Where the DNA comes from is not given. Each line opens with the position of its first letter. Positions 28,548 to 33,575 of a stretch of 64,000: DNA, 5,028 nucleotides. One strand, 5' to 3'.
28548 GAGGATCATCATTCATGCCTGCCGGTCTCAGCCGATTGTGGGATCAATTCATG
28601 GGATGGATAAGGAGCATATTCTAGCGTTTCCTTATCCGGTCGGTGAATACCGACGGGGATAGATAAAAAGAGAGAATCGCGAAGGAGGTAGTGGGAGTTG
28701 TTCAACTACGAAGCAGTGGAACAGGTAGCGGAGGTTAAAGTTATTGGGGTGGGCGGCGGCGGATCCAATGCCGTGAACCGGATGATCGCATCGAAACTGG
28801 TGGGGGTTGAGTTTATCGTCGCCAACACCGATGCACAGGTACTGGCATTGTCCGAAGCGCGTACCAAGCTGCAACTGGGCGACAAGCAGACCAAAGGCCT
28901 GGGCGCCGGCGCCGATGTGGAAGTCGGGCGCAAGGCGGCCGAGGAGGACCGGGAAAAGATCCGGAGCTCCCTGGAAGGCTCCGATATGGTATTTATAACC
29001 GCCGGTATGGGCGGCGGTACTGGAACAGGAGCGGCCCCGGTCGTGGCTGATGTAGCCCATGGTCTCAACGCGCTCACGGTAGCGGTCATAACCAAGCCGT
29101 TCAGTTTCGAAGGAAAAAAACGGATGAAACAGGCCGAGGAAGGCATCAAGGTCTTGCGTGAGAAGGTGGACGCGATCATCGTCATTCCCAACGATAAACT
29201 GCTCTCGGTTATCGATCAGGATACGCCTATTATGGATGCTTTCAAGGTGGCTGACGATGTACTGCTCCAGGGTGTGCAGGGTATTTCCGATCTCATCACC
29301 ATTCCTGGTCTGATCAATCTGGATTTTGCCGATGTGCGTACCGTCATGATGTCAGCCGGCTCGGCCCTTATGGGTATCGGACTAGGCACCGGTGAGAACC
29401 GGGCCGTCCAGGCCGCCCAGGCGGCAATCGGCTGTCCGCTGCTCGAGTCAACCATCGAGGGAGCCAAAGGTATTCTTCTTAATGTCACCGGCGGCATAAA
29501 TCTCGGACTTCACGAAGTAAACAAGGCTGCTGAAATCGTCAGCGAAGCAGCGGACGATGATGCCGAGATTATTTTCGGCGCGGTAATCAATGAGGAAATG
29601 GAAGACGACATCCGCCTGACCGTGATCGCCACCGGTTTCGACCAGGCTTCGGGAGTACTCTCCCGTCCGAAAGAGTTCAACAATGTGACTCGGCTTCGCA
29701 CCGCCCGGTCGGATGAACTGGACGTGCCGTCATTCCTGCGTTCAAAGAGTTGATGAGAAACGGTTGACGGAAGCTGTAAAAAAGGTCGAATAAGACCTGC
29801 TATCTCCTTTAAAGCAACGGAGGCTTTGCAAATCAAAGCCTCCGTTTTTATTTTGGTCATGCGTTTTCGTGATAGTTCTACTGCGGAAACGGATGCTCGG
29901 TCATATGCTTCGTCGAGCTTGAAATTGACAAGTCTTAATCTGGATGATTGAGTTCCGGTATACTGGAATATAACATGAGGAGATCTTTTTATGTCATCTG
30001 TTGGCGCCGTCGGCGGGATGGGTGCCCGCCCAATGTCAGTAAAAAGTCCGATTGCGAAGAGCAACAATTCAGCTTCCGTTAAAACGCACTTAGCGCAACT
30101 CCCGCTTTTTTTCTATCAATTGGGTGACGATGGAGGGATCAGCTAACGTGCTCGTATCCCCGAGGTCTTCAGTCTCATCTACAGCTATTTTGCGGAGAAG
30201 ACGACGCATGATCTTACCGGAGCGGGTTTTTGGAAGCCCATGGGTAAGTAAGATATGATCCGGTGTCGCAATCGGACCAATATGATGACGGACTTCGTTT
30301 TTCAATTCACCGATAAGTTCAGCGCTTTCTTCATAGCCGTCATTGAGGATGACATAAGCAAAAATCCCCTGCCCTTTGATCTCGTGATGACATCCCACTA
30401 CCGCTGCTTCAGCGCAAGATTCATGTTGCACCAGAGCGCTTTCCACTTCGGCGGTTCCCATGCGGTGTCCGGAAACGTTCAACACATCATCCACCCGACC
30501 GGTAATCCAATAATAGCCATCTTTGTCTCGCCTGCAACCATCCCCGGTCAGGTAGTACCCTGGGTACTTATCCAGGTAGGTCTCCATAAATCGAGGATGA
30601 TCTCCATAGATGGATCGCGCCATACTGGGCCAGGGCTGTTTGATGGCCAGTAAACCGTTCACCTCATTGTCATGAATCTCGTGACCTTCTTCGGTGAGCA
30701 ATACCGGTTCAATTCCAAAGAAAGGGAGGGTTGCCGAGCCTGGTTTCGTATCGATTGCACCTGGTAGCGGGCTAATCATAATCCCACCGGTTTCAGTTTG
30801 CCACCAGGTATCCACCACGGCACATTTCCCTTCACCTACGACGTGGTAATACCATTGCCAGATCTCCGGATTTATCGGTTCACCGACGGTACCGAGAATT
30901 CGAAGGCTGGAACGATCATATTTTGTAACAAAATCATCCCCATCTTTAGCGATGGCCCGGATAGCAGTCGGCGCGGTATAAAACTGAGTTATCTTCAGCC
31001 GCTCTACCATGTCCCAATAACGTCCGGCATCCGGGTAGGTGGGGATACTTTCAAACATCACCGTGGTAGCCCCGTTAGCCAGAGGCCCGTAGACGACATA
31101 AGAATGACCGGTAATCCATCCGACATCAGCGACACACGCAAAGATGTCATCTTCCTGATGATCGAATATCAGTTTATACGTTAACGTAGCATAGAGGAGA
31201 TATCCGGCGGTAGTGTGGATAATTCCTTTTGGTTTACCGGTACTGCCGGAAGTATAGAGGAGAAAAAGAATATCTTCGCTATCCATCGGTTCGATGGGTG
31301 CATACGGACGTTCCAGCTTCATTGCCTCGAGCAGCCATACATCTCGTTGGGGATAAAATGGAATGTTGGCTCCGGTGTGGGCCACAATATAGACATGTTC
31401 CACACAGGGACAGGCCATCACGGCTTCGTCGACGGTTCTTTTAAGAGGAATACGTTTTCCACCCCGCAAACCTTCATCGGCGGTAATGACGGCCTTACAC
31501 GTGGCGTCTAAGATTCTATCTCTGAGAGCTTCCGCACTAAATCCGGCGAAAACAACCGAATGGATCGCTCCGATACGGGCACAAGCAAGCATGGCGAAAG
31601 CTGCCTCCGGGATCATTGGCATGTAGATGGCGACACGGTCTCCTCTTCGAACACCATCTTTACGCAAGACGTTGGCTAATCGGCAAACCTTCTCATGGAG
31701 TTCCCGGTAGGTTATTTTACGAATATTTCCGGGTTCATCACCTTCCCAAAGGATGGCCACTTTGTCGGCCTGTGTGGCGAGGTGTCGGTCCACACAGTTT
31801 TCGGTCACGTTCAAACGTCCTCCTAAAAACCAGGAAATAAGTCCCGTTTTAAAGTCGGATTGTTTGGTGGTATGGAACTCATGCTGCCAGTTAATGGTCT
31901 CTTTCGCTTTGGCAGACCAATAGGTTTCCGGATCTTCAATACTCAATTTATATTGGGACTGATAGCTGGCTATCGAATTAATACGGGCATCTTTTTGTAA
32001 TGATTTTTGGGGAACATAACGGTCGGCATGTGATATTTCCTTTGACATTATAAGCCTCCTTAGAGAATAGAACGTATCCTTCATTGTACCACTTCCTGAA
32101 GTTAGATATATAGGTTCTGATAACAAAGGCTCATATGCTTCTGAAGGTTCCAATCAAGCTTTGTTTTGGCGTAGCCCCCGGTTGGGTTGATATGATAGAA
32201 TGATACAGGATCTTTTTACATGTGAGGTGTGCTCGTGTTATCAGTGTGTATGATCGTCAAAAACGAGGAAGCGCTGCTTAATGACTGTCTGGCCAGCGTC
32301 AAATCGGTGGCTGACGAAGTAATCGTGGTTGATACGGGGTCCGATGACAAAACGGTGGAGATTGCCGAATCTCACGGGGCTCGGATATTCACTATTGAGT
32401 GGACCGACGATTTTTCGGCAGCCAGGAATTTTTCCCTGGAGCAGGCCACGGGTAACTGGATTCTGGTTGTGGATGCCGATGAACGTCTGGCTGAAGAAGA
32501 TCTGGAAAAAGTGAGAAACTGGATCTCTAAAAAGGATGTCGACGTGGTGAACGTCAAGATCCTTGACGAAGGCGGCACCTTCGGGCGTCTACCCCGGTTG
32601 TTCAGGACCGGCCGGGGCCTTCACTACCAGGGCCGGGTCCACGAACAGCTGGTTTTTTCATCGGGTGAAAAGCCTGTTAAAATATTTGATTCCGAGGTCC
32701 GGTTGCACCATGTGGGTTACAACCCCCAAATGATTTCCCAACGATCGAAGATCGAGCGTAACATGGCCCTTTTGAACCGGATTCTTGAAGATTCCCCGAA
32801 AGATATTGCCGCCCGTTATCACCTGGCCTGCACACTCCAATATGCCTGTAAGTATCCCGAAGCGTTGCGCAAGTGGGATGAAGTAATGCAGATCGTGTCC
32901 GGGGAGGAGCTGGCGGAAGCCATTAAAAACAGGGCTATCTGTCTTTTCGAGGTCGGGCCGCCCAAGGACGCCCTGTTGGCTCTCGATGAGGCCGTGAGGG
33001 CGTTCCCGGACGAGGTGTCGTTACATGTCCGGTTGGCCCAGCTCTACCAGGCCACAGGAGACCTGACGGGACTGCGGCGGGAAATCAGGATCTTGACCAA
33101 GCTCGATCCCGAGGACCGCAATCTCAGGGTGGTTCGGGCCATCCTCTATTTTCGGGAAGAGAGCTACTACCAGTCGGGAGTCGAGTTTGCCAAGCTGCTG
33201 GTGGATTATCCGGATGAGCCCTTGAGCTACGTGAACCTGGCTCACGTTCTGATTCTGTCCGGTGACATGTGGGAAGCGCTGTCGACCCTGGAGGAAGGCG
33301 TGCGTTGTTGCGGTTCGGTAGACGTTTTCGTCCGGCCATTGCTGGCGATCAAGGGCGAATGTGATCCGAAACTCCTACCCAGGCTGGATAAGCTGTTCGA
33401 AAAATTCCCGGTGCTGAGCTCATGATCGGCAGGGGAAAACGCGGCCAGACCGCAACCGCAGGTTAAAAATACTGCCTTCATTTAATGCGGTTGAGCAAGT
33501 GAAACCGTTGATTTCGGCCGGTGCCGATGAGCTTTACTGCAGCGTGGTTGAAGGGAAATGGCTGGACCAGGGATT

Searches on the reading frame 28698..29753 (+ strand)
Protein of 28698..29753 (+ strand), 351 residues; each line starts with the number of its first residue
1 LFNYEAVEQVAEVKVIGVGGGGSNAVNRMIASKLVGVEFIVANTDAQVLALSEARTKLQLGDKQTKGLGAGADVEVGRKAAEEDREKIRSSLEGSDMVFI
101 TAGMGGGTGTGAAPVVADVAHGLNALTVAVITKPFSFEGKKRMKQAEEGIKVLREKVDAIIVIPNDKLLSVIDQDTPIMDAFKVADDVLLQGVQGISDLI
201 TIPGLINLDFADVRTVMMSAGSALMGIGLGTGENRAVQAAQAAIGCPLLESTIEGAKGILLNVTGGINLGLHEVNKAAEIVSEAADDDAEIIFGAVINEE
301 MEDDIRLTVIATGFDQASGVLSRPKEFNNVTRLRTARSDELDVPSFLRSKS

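Call 19: search_protein_families(library=pfam, proteins=[window:28698-29753:+], max_evalue=0.001)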
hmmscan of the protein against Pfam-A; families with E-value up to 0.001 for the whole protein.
window:28698-29753:+ (351 aa): 2 families
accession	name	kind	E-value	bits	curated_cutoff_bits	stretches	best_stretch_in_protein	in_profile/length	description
PF00091.31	Tubulin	-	2.8e-51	174.9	33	1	12-172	1-189/190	Tubulin/FtsZ family, GTPase domain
PF12327.13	FtsZ_C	-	3.3e-34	117.5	27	1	221-315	1-95/95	FtsZ family, C-terminal domain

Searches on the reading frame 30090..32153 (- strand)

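Call 19: search_protein_families(library=pfam, proteins=[window:30090-32153:-], max_evalue=0.001)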
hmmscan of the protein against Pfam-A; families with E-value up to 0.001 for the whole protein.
window:30090-32153:- (687 aa): 3 families
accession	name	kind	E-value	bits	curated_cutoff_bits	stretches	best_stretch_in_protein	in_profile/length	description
PF00501.34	AMP-binding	-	1.5e-85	287.7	29.9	1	122-511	2-379/384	AMP-binding enzyme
PF13193.12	AMP-binding_C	-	2e-22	80.3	24.5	1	569-647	1-76/76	AMP-binding enzyme C-terminal domain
PF16177.11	ACAS_N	-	1.8e-16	60.1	27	1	64-120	1-55/55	Acetyl-coenzyme A synthetase N-terminus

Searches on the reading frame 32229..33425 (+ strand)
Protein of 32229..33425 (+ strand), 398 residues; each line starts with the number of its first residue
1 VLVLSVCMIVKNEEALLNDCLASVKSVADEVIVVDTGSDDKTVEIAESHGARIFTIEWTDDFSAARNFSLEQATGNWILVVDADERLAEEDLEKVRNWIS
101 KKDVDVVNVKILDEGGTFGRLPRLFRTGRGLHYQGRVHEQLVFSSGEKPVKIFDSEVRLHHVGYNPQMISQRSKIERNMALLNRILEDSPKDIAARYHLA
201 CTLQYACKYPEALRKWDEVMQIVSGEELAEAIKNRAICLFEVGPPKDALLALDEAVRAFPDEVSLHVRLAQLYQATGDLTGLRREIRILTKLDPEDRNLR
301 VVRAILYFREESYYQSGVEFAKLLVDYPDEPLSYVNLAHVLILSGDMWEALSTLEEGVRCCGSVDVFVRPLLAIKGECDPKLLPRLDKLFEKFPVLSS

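Call 19: search_protein_families(library=pfam, proteins=[window:32229-33425:+], max_evalue=0.001)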
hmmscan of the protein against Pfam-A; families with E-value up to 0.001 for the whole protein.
window:32229-33425:+ (398 aa): 12 families
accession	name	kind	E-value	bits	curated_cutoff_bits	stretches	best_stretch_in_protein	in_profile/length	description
PF00535.33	Glycos_transf_2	-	4.4e-26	92.2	23.3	1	5-124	1-128/168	Glycosyl transferase family 2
PF14559.12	TPR_19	-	1.1e-08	35.6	25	0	243-281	5-43/68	Tetratricopeptide repeat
PF13704.12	Glyco_tranf_2_4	-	1.2e-08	35.8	27.5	1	11-95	1-94/98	Glycosyl transferase family 2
PF13428.12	TPR_14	-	1.5e-08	34.9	23.5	0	231-272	3-44/44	Tetratricopeptide repeat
PF13424.12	TPR_12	-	3.3e-08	34.1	30.1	0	195-259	5-75/77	Tetratricopeptide repeat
PF13431.12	TPR_17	-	4.4e-08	33.2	24.4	0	321-351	3-33/34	Tetratricopeptide repeat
PF07719.23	TPR_2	-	3.3e-06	27.2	27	0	195-222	3-30/34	Tetratricopeptide repeat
PF23914.1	TPR_CcmH_CycH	-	5e-06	26.9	42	0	169-224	97-152/158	Cytochrome c-type biogenesis protein H TPR domain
PF14561.12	TPR_20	-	4.2e-05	24.2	25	0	180-249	9-77/90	Tetratricopeptide repeat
PF00515.34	TPR_1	-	8.2e-05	22.7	27.8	0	229-261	1-33/34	Tetratricopeptide repeat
PF10111.15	Glyco_tranf_2_2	-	0.00021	21.3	27.3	1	12-103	10-110/276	Glycosyltransferase like family 2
PF13432.12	TPR_16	-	0.00054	20.8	32.7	0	243-280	11-48/65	Tetratricopeptide repeat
